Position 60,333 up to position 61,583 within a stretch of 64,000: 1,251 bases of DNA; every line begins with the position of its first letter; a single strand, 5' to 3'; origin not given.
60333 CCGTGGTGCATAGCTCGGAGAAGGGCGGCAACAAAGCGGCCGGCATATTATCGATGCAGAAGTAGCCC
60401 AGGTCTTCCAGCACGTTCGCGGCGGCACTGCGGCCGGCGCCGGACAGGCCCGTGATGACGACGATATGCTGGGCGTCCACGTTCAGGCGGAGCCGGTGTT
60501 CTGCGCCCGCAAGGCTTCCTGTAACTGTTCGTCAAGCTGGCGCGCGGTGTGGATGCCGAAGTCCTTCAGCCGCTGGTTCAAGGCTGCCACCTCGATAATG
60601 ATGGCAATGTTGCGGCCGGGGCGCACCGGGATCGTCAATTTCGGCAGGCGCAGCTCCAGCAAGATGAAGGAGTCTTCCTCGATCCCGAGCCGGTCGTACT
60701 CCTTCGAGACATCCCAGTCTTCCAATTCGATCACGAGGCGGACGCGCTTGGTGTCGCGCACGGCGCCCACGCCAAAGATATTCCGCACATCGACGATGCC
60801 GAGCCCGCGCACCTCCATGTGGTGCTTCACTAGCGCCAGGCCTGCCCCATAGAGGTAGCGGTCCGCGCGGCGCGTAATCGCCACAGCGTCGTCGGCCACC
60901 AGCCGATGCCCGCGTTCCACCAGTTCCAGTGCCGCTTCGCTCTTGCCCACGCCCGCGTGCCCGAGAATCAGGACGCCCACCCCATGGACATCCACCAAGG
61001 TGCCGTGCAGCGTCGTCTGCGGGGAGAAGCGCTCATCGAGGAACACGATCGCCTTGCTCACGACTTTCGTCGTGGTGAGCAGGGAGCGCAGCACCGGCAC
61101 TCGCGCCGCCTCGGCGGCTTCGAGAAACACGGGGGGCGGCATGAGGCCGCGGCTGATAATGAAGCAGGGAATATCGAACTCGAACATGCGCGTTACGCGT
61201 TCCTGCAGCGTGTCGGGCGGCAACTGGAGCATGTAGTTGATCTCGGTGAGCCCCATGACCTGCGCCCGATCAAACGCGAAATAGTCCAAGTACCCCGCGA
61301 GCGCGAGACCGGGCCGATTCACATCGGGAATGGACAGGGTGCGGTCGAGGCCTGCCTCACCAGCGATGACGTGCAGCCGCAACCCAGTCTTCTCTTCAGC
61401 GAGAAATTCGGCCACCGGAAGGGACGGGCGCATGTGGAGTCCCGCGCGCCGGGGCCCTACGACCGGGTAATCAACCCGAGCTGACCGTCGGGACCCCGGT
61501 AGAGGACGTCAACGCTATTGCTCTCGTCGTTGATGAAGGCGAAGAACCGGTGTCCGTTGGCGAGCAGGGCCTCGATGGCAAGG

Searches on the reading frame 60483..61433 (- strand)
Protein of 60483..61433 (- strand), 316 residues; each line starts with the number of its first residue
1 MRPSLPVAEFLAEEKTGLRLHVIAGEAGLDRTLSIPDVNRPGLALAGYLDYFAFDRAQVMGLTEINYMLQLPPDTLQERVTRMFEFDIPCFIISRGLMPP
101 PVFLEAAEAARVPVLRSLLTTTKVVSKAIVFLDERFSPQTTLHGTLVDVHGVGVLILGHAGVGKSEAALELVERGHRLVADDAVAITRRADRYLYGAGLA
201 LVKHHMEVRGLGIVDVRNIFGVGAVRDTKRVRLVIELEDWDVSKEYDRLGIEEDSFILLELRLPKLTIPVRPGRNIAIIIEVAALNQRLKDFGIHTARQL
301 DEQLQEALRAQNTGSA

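Call 71: search_protein_families(library=pfam, proteins=[window:60483-61433:-], max_evalue=0.00001)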
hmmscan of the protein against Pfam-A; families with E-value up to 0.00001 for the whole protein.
window:60483-61433:- (316 aa): 2 families
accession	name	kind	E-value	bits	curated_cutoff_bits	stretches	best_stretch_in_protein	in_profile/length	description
PF07475.17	Hpr_kinase_C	-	5.7e-66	221.7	33.3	1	135-303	2-170/171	HPr Serine kinase C-terminal domain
PF02603.21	Hpr_kinase_N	-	2.2e-35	121.8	24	1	15-132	10-125/125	HPr Serine kinase N terminus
